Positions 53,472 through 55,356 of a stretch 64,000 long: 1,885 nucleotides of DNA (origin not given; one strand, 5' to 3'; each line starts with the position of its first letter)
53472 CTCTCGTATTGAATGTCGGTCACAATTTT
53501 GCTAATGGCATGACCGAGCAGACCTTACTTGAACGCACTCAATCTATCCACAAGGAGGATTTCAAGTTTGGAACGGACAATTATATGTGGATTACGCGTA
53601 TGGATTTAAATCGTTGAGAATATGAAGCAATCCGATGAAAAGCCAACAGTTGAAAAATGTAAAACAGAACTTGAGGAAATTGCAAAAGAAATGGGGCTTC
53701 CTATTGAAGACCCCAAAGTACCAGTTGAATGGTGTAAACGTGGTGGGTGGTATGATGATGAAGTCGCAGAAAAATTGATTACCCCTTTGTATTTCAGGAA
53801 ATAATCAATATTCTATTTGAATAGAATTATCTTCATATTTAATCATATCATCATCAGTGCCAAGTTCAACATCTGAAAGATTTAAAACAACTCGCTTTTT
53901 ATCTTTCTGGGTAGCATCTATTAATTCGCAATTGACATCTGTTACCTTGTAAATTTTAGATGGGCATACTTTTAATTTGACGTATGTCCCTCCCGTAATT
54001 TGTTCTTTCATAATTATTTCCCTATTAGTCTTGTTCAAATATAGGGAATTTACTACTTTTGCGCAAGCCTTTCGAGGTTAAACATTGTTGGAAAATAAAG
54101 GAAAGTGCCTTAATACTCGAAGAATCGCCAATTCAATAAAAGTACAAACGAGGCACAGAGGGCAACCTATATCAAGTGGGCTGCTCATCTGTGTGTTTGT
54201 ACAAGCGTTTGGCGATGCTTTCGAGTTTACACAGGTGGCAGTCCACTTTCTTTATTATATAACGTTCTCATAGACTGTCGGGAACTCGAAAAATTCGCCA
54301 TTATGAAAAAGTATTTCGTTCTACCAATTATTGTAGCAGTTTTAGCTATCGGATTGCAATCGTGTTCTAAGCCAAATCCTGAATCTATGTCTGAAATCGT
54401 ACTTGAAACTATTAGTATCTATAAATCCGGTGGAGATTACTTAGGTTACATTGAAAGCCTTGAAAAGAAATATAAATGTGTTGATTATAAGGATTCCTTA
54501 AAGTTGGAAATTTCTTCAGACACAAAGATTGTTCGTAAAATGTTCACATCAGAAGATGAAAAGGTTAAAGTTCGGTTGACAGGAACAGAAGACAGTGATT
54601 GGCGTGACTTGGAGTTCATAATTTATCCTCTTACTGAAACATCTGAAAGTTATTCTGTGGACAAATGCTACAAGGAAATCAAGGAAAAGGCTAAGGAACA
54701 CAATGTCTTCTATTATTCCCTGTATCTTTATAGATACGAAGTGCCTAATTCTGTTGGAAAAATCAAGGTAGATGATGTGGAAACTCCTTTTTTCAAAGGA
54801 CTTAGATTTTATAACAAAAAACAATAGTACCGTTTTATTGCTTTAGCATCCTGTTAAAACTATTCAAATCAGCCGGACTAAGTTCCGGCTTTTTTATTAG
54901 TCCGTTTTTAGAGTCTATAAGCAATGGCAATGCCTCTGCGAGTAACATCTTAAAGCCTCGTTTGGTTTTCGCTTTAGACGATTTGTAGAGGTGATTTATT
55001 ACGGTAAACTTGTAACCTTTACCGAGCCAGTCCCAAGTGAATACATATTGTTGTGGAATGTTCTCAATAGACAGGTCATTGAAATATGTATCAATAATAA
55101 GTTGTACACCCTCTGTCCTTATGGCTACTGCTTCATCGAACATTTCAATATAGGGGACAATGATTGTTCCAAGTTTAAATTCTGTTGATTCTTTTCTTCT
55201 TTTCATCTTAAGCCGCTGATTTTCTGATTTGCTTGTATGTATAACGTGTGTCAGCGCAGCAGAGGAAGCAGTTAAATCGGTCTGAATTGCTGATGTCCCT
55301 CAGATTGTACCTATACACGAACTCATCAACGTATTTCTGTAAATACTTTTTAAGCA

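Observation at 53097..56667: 3.5-kb cargo-carrying IS1595-type transposon with 87-bp perfect terminal repeats and an 8-bp target duplication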

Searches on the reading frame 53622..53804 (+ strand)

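Call 5: search_protein_families(library=pfam, proteins=[window:53622-53804:+], max_evalue=0.01)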
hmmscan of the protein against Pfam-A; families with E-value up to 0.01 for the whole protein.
window:53622-53804:+ (60 aa): 1 family
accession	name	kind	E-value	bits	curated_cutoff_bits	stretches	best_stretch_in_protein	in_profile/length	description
PF09039.17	HTH_Tnp_Mu_2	-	0.006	17.1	20.5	1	4-28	46-70/109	Mu DNA binding, I gamma subdomain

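Call 21: search_protein_families(library=phrogs, proteins=[window:53622-53804:+], max_evalue=0.01)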
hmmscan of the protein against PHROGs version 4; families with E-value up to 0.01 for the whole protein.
window:53622-53804:+ (60 aa): 0 families

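Call 22: search_protein_families(library=ncbifam, proteins=[window:53622-53804:+], max_evalue=0.01)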
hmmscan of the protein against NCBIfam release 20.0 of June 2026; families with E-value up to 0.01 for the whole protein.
window:53622-53804:+ (60 aa): 0 families

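Call 84: search_protein_families(library=padloc, proteins=[window:53622-53801:+], max_evalue=0.01)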
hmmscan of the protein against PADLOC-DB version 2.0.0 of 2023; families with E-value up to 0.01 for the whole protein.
window:53622-53801:+ (60 aa): 0 families

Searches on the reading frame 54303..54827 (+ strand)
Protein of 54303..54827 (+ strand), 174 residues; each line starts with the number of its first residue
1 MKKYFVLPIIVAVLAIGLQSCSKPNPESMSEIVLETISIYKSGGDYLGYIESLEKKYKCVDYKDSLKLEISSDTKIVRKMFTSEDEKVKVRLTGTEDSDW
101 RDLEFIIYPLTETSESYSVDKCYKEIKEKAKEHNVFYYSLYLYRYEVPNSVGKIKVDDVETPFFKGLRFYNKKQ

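Call 5: search_protein_families(library=pfam, proteins=[window:54303-54827:+], max_evalue=0.01)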
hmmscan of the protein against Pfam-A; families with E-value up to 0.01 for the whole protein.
window:54303-54827:+ (174 aa): 0 families

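Call 21: search_protein_families(library=phrogs, proteins=[window:54303-54827:+], max_evalue=0.01)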
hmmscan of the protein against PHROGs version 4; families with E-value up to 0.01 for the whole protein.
window:54303-54827:+ (174 aa): 0 families

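Call 22: search_protein_families(library=ncbifam, proteins=[window:54303-54827:+], max_evalue=0.01)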
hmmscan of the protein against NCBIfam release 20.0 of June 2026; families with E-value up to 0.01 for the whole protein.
window:54303-54827:+ (174 aa): 0 families

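Call 84: search_protein_families(library=padloc, proteins=[window:54303-54824:+], max_evalue=0.01)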
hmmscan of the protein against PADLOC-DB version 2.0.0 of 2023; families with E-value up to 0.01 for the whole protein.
window:54303-54824:+ (174 aa): 0 families

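Call 95: list_cluster_members(proteins=[L091:8514-10790:+, L091:10942-12561:+, window:54303-54824:+])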
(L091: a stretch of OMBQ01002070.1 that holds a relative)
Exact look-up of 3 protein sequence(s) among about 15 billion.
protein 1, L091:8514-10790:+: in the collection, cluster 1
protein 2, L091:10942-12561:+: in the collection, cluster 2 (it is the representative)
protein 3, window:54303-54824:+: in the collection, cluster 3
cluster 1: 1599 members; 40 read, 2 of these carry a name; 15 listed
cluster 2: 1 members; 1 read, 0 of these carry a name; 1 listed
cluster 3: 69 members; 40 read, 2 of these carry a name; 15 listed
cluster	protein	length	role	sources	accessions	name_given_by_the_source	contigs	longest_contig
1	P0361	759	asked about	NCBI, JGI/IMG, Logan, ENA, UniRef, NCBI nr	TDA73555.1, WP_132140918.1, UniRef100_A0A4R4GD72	heparinase [Phocaeicola dorei] | Heparinase n=1 Tax=Phocaeicola dorei TaxID=357276 RepID=A0A4R4GD72_9BACT | heparinase II/III family protein [Phocaeicola dorei]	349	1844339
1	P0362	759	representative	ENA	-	-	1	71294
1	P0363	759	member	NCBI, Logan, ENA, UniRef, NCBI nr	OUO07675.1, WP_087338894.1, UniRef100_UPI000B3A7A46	heparinase [Phocaeicola dorei] | heparinase II/III domain-containing protein n=1 Tax=Phocaeicola dorei TaxID=357276 ... | heparinase II/III family protein [Phocaeicola dorei]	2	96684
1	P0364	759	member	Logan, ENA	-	-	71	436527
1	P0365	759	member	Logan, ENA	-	-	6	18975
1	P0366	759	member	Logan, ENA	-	-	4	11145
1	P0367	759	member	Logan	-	-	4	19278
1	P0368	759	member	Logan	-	-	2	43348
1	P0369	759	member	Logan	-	-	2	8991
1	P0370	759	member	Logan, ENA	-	-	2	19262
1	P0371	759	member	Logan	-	-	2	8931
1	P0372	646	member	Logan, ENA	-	-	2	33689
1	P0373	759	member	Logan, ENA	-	-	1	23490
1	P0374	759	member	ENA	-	-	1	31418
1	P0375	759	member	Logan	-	-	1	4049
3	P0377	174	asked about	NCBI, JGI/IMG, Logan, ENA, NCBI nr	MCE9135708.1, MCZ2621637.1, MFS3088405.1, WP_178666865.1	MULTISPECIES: hypothetical protein [Bacteroidales] | hypothetical protein | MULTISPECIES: hypothetical protein [Bacteroides]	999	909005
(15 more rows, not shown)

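Call 96: find_encoding_contigs(protein=window:54303-54827:+, flank=9000, max_places=10)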
Protein window:54303-54827:+ (174 aa): 25 contigs read that carry it; 10 places shown.
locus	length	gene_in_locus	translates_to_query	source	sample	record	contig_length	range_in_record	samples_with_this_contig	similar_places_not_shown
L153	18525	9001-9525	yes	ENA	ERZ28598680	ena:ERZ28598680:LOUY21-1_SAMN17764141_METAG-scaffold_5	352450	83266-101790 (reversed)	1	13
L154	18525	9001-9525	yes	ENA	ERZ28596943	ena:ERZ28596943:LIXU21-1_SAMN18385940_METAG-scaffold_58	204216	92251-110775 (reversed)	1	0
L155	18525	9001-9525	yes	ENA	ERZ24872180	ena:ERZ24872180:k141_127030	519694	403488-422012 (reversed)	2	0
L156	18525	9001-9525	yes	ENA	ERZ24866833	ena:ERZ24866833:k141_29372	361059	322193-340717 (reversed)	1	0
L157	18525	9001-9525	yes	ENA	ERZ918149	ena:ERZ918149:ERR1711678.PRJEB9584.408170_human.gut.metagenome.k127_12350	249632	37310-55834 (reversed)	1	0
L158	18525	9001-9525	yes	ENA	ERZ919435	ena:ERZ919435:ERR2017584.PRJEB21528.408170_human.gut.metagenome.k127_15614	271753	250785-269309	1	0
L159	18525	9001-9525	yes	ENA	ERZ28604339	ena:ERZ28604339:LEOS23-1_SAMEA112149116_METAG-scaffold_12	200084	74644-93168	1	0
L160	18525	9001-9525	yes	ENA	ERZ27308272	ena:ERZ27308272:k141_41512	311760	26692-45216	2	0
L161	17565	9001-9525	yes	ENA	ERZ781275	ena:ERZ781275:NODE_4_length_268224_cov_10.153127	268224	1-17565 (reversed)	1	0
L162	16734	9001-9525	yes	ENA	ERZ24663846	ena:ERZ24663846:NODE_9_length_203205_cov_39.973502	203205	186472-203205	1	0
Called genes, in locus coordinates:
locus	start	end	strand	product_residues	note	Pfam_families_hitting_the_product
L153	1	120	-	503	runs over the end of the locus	PF03321:GH3, PF23571:GH3_M, PF23572:GH3_C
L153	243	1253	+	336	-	PF00365:PFK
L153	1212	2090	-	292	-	PF14622:Ribonucleas_3_3, PF00636:Ribonuclease_3, PF00035:dsrm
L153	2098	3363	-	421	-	PF00109:ketoacyl-synt, PF02801:Ketoacyl-synt_C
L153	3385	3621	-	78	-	PF00550:PP-binding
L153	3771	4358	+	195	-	PF00551:Formyl_trans_N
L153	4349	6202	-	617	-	PF11893:DUF3413, PF00884:Sulfatase, PF01663:Phosphodiest (faint), PF02995:DUF229 (weak)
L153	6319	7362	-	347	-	PF00389:2-Hacid_dh, PF02826:2-Hacid_dh_C, PF11890:DUF3410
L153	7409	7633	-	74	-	-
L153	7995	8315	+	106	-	-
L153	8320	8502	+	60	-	-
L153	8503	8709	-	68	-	-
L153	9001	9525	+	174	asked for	-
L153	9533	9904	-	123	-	-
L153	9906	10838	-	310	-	PF12762:DDE_Tnp_IS1595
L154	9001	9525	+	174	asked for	-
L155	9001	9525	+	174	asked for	-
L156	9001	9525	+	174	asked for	-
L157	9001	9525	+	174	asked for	-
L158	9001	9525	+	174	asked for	-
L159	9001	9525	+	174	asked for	-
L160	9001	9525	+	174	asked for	-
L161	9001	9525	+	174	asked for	-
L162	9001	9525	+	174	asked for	-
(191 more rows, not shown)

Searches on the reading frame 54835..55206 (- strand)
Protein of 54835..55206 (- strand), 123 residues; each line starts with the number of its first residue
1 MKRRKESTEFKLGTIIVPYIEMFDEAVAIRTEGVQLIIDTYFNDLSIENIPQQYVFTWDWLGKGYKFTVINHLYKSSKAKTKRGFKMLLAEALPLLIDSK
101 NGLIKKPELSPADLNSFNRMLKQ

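Call 5: search_protein_families(library=pfam, proteins=[window:54835-55206:-], max_evalue=0.01)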
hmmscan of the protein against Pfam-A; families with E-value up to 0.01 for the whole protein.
window:54835-55206:- (123 aa): 0 families

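Call 21: search_protein_families(library=phrogs, proteins=[window:54835-55206:-], max_evalue=0.01)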
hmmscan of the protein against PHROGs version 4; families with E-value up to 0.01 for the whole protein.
window:54835-55206:- (123 aa): 0 families

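Call 22: search_protein_families(library=ncbifam, proteins=[window:54835-55206:-], max_evalue=0.01)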
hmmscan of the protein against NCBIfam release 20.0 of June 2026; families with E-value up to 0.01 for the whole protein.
window:54835-55206:- (123 aa): 0 families

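Call 25: find_homologous_proteins(query=window:54838-55206:-, max_evalue=0.001)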
Query window:54838-55206:- (123 aa): 126 proteins with E <= 0.001 among 131 candidates; the best 120 are listed.
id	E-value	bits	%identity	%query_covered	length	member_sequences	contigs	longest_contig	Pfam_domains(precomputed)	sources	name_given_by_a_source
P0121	2.1e-72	258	97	100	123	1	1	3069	-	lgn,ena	-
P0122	3.0e-72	258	97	99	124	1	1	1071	-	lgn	-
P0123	7.2e-69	247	93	100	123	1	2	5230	-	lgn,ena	-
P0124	8.8e-69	247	93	100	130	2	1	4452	-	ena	-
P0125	4.8e-68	244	92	100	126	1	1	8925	-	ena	-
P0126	5.2e-68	244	92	100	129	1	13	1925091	-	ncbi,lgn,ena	-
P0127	9.2e-68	243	91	100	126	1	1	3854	-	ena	-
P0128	1.0e-67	243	91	100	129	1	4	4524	-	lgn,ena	-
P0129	1.9e-67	242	91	100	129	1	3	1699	-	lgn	-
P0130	1.8e-66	239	89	99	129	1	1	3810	-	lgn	-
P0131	1.9e-66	239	90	100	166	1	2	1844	-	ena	-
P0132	2.7e-66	239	89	99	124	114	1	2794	-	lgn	-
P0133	1.5e-65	236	92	99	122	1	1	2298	-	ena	-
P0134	5.0e-65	235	89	100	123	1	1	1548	-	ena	-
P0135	5.8e-65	234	92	96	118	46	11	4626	-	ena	-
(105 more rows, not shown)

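Call 34: predict_structure(alignment_id=A3)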
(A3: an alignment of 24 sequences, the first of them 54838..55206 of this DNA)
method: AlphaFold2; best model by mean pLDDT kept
length: 123 residues; sequences in the alignment: 24
mean_pLDDT: 58.7   pTM: 0.49
mean pLDDT of the five models: 58.7, 57.0, 39.4, 39.3, 37.6
residues with pLDDT >= 90: 0; 70-90: 27; 50-70: 67; < 50: 29
segments of 3 or more residues with pLDDT < 50: 1-5, 68-79, 116-118, 120-123
pLDDT, mean of each block of 10 residues (from residue 1): 52 71 69 75 62 68 61 40 57 55 50 52 40
secondary structure, 60 per line:
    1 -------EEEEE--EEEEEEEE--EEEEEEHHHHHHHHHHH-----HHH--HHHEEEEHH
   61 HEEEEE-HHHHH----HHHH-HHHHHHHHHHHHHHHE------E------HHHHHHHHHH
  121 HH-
elements in order: E8-12 E15-22 E25-30 H31-41 E55-58 E62-66 H68-72 H77-80 H82-96 H111-122

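Call 84: search_protein_families(library=padloc, proteins=[window:54838-55206:-], max_evalue=0.01)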
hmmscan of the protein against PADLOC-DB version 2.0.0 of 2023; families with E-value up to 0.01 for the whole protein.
window:54838-55206:- (123 aa): 0 families
